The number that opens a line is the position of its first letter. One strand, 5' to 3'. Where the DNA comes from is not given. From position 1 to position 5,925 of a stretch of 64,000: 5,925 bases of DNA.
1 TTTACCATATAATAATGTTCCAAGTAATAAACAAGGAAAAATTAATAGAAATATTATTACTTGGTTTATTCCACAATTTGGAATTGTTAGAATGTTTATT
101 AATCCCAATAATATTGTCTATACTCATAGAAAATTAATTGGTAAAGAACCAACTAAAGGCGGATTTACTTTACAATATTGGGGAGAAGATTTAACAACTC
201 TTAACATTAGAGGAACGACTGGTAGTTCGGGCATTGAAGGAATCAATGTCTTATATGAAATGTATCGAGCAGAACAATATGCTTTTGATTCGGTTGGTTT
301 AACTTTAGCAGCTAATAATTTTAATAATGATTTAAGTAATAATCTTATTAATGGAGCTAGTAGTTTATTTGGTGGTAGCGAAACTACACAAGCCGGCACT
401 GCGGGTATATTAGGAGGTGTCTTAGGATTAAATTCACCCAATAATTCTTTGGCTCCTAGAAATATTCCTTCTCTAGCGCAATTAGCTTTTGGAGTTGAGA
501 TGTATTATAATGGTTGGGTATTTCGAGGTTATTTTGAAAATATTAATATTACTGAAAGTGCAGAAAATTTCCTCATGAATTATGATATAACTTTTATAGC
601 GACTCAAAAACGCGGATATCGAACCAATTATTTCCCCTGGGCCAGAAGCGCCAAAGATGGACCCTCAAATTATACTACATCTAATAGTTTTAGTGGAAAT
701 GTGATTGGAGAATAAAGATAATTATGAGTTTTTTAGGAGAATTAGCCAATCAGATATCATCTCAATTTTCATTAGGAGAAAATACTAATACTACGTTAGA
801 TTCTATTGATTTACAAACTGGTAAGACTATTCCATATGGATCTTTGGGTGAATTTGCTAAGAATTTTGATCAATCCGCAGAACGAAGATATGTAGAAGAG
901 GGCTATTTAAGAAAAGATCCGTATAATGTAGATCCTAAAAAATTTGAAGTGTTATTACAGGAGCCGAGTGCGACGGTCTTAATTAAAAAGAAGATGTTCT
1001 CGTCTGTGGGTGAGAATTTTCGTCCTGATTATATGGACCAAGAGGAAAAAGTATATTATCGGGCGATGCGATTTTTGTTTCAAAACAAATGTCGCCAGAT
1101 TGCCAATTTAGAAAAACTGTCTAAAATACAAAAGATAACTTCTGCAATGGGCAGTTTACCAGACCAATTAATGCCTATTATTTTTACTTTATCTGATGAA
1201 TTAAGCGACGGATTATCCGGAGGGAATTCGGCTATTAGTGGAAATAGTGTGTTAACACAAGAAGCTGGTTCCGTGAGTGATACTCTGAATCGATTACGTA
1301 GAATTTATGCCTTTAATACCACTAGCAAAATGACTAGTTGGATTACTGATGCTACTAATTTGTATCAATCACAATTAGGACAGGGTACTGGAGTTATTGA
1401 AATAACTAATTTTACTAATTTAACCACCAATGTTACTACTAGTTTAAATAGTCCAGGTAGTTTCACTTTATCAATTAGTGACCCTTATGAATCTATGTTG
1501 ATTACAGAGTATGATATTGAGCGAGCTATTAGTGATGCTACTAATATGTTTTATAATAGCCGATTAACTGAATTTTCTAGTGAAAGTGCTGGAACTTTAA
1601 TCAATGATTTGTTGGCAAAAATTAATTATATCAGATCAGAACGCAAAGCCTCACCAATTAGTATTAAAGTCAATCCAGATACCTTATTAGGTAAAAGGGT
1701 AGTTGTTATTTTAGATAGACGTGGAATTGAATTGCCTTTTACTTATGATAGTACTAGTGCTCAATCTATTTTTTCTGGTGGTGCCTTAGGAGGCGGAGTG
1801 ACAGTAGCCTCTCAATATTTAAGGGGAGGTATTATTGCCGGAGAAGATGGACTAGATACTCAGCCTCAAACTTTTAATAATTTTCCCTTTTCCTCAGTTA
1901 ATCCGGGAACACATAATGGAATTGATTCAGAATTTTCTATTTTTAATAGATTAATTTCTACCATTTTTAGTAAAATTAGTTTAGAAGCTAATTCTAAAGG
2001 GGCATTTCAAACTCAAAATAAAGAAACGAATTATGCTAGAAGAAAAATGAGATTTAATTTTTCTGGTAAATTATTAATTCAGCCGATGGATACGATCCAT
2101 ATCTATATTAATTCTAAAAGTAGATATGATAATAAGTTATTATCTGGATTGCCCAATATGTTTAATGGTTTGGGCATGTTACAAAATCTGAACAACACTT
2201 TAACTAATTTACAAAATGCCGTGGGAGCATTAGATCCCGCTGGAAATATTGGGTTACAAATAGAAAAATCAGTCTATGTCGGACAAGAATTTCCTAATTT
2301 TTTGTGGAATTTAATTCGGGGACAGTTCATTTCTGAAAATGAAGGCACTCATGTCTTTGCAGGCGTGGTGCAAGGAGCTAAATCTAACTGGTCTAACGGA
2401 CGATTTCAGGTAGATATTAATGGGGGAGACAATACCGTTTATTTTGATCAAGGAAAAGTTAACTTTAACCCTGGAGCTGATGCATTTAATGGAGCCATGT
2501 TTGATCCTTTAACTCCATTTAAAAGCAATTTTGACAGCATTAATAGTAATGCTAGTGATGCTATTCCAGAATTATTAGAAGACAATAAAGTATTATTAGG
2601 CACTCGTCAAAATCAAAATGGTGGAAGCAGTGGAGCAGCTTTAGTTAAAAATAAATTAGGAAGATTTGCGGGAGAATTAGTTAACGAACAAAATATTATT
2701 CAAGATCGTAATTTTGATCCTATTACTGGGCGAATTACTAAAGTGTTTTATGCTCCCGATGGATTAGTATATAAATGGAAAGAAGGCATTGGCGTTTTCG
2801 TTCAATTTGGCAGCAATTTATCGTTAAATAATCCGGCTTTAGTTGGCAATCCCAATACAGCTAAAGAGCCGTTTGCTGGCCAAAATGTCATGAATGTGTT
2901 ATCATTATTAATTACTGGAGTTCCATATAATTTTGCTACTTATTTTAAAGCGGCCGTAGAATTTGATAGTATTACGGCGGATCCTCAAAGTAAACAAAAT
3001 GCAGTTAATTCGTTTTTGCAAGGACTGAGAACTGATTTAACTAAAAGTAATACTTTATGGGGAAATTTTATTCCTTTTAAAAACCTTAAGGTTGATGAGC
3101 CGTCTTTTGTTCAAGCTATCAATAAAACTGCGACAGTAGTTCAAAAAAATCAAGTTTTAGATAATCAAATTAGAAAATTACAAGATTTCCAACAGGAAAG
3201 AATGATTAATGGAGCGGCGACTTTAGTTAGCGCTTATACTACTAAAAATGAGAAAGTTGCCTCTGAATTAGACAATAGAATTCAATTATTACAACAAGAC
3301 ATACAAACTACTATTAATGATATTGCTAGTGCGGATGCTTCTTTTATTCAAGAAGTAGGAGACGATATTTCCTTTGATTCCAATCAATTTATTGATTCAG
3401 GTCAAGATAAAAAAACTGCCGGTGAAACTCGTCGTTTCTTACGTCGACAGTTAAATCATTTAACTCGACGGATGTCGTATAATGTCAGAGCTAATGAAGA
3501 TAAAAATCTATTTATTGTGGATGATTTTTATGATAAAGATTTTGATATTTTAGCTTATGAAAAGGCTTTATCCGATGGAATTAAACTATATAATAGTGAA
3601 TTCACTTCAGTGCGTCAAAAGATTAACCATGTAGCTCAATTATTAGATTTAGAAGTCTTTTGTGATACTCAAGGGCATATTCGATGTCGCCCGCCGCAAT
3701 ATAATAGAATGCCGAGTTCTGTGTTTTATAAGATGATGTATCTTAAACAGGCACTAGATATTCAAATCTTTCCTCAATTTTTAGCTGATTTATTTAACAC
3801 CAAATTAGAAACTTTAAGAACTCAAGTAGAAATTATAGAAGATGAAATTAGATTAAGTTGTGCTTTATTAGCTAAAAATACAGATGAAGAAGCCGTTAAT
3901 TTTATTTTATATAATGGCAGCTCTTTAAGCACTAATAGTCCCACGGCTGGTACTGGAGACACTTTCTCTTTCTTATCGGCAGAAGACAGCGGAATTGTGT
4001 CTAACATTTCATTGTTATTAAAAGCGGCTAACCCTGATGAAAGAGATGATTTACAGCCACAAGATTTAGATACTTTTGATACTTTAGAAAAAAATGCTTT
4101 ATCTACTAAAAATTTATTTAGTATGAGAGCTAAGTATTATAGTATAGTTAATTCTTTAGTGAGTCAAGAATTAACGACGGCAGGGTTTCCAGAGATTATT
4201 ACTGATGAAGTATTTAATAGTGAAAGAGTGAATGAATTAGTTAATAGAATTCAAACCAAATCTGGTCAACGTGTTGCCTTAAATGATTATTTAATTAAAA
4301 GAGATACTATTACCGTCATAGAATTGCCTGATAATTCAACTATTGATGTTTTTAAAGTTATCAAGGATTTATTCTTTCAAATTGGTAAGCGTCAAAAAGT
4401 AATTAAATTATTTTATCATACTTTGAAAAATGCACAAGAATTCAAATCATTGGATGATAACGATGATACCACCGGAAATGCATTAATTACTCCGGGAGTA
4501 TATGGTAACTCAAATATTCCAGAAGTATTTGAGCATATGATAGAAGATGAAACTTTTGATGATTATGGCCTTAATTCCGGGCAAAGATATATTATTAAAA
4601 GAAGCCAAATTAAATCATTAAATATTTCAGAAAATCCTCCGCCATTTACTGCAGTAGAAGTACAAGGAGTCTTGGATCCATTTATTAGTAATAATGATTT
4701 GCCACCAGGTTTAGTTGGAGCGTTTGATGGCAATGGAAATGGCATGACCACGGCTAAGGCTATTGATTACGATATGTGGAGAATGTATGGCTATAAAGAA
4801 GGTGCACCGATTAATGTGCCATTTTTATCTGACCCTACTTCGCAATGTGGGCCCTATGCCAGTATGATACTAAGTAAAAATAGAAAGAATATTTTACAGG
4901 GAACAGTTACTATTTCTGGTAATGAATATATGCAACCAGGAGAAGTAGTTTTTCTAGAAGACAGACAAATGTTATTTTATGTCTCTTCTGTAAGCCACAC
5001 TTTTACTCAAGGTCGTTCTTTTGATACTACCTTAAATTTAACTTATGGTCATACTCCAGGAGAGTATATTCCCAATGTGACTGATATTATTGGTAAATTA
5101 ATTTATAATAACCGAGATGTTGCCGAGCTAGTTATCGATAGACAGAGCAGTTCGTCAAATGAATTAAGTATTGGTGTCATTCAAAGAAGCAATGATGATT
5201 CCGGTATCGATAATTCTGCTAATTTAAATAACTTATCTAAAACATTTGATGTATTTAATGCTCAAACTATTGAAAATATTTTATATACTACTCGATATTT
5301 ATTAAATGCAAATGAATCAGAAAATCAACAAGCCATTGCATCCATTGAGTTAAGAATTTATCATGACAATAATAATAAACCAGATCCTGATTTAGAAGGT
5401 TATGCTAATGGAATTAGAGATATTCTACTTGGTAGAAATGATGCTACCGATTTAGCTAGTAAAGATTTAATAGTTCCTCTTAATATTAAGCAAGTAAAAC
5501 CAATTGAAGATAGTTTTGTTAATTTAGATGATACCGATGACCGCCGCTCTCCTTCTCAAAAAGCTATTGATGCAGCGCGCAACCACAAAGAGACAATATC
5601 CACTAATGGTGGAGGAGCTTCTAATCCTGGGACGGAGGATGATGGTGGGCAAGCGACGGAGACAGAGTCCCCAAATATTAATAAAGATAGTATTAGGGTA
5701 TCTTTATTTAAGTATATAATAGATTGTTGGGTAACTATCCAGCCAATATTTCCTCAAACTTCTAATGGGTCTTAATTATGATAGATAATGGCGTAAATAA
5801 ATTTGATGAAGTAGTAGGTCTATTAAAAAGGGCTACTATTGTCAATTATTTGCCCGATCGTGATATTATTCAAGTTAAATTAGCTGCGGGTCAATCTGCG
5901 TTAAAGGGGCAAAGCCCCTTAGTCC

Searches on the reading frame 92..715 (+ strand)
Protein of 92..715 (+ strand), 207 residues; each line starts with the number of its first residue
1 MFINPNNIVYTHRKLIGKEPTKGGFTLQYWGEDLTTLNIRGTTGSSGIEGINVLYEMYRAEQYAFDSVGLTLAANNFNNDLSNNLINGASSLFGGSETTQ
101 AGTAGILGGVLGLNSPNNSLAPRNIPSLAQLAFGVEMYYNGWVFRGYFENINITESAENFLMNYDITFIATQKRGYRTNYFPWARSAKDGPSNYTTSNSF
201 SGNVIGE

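Call 49: search_protein_families(library=pfam, proteins=[window:92-715:+], max_evalue=0.001)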
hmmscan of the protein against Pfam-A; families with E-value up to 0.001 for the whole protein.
window:92-715:+ (207 aa): 0 families

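Call 68: find_encoding_contigs(protein=window:92-715:+, flank=10000, max_places=3)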
Protein window:92-715:+ (207 aa): no gene with exactly this product is on record in the collection.

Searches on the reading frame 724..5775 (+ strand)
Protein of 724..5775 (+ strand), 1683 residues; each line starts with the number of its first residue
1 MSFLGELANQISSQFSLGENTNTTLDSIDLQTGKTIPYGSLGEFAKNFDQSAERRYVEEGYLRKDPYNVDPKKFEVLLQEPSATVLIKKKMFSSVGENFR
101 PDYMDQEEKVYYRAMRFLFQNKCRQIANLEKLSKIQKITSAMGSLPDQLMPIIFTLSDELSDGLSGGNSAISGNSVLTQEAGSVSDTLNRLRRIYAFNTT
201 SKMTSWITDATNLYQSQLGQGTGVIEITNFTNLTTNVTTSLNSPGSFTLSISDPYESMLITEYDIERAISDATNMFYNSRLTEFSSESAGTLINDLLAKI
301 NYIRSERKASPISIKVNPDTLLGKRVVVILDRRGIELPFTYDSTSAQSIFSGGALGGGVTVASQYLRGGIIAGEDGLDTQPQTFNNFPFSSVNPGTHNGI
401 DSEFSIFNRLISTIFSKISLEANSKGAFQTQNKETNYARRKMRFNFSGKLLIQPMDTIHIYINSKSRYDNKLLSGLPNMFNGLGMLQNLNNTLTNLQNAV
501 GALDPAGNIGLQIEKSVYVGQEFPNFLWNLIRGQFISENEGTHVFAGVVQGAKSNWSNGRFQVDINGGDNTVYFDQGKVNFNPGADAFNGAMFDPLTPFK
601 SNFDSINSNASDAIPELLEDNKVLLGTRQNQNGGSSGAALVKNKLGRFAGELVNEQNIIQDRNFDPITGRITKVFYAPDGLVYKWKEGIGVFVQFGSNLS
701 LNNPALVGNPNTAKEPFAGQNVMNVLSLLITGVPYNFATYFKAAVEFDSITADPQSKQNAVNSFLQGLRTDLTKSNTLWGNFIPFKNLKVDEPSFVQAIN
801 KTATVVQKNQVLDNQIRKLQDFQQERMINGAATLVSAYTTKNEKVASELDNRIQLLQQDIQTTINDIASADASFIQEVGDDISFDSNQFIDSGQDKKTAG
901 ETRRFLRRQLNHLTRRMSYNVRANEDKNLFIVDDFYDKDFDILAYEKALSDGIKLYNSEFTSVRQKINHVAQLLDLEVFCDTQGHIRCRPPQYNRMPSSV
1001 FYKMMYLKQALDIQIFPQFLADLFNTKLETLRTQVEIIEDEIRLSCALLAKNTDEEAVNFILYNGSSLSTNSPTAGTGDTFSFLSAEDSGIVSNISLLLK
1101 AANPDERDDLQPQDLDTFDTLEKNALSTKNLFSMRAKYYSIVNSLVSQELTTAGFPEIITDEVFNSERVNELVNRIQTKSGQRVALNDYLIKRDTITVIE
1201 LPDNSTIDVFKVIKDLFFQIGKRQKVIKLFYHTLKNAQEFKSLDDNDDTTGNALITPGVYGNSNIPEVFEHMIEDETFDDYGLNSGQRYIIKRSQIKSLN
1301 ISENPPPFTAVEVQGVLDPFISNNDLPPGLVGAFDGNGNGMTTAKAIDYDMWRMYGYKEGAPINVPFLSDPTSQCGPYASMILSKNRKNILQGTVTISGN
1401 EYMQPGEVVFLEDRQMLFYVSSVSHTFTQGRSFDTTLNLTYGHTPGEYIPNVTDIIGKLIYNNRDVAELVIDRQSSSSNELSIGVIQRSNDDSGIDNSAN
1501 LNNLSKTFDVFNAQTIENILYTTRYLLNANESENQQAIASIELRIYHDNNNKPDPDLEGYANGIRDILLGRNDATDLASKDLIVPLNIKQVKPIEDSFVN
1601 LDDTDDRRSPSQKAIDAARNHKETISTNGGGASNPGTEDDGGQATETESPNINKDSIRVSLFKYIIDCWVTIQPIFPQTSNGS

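Call 13: search_protein_families(library=pfam, proteins=[window:724-5775:+], max_evalue=0.001)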
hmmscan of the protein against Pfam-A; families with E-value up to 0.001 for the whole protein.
window:724-5775:+ (1683 aa): 0 families

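Call 69: find_encoding_contigs(protein=window:724-5775:+, flank=10000, max_places=3)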
Protein window:724-5775:+ (1683 aa): 6 contigs read that carry it; 3 places shown.
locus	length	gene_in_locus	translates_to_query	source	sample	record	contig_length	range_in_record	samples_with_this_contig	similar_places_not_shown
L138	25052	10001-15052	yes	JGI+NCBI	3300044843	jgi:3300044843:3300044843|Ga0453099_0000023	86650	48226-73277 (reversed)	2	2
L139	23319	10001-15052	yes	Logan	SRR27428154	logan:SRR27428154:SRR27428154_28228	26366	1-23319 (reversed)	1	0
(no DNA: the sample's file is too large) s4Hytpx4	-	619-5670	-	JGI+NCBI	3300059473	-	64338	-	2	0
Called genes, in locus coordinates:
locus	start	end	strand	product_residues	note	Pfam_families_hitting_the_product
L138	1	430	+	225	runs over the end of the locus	-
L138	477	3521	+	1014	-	PF16190:E1_FCCH, PF04984:Phage_sheath_1 (faint)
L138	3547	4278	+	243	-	PF13936:HTH_38 (weak)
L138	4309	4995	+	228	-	-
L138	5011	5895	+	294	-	PF05265:DUF723, PF14311:DUF4379 (faint), PF05265:DUF723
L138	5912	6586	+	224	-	-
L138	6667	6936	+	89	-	-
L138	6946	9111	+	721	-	-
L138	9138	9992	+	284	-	-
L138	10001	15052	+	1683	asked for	-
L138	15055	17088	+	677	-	-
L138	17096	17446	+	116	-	-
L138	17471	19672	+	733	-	-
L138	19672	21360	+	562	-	-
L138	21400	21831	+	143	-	-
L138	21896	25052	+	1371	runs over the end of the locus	-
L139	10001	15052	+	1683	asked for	-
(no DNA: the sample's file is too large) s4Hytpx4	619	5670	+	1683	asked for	-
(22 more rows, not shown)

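Call 71: search_protein_families(library=phrogs, proteins=[L138:3547-4278:+, L138:5011-5895:+, L138:4309-4995:+, L138:5912-6586:+, L138:9138-9992:+], max_evalue=0.001)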
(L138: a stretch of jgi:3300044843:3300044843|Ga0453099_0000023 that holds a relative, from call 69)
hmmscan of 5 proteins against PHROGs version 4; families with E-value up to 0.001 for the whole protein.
L138:3547-4278:+ (243 aa): 8 families
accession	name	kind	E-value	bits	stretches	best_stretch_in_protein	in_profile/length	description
phrog_1035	-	DNA, RNA and nucleotide metabolism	2.5e-09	38.4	1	54-234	54-211/271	endonuclease VII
phrog_664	-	DNA, RNA and nucleotide metabolism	9.9e-05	23.3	1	3-39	83-119/210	DNA binding protein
phrog_517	-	DNA, RNA and nucleotide metabolism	0.00012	24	1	4-39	85-120/128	HTH DNA binding protein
phrog_125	-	DNA, RNA and nucleotide metabolism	0.00018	22.1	1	4-62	162-221/254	DNA invertase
phrog_2255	-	DNA, RNA and nucleotide metabolism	0.00037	21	1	57-118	48-101/211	HNH endonuclease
phrog_2308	-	unknown function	0.00043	21.4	0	6-110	2-97/138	-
phrog_3855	-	DNA, RNA and nucleotide metabolism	0.00068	21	0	7-45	66-104/115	HTH DNA binding protein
phrog_4646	-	integration and excision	0.00068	19.9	0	3-124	5-98/344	transposase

L138:5011-5895:+ (294 aa): 4 families
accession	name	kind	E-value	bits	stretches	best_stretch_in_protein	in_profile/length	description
phrog_681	-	DNA, RNA and nucleotide metabolism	2.6e-44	152.8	2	5-128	307-431/576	endonuclease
phrog_4605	-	unknown function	1.2e-37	130.1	3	69-130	48-110/151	-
phrog_559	-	DNA, RNA and nucleotide metabolism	1.2e-36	127.7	1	5-287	128-393/607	HNH endonuclease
phrog_22677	-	unknown function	0.00014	22.3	0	212-293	249-332/353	-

L138:4309-4995:+ (228 aa): 1 family
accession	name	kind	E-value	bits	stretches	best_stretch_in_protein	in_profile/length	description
phrog_985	-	head and packaging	0.00046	20.9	1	19-119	5-100/141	virion structural protein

L138:5912-6586:+ (224 aa): 0 families

L138:9138-9992:+ (284 aa): 1 family
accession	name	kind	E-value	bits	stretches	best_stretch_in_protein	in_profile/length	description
phrog_1011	-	head and packaging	0.00064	20.5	0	75-135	27-92/361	virion structural protein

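Call 80: find_encoding_contigs(protein=L138:477-3521:+, flank=10000, max_places=1)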
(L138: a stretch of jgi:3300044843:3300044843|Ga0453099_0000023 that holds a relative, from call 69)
Protein L138:477-3521:+ (1014 aa): 7 contigs read that carry it; 1 place shown.
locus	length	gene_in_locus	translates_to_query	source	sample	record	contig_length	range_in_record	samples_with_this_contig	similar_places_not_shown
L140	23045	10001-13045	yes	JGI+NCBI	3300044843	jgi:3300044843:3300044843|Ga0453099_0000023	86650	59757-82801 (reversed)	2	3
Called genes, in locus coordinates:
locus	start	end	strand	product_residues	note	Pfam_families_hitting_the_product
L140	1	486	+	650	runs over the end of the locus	-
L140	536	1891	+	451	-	-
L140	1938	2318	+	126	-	-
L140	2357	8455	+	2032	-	-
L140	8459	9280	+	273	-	-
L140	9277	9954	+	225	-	-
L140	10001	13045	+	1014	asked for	PF16190:E1_FCCH, PF04984:Phage_sheath_1 (faint)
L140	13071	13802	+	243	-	PF13936:HTH_38 (weak)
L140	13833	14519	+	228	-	-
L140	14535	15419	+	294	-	PF05265:DUF723, PF14311:DUF4379 (faint), PF05265:DUF723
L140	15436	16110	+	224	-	-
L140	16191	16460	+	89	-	-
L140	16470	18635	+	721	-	-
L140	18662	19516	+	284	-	-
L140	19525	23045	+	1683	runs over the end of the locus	-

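Call 85: search_protein_families(library=pfam, proteins=[L138:5590-5895:+, L138:3547-4278:+], max_evalue=5)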
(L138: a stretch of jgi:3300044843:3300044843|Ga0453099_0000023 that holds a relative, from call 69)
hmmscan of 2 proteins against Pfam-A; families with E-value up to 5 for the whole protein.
L138:5590-5895:+ (101 aa): 1 family
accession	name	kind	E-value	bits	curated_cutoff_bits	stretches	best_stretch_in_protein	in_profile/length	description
PF00161.24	RIP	-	0.023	14.7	21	1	18-84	49-108/197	Ribosome inactivating protein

L138:3547-4278:+ (243 aa): 9 families
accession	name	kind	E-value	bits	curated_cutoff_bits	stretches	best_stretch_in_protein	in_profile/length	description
PF13936.12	HTH_38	-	2.6e-06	27.5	27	1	3-39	3-39/44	Helix-turn-helix domain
PF02796.21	HTH_7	-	0.018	15.6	23.8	1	8-39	9-40/45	Helix-turn-helix domain of resolvase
PF02696.19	SelO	-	0.037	13.2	22.8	1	82-142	398-457/466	Protein adenylyltransferase SelO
PF13384.12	HTH_23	-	0.043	14.1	24.6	1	13-41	10-38/50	Homeodomain-like domain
PF01653.23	DNA_ligase_aden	-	0.077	12.9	27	1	107-166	135-193/253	NAD-dependent DNA ligase adenylation domain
PF06056.18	Terminase_5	-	0.089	13.2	20.3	1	15-38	8-31/58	Putative ATPase subunit of terminase (gpP-like)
PF07510.16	GmrSD_C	-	0.14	12.5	23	1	173-230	50-91/138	GmrSD restriction endonucleases, C-terminal domain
PF20432.4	Xre-like-HTH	-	0.17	12.6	25.8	1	20-48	23-52/63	Antitoxin Xre-like helix-turn-helix domain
PF13395.12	HNH_4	-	0.21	12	22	1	188-202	14-28/54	HNH endonuclease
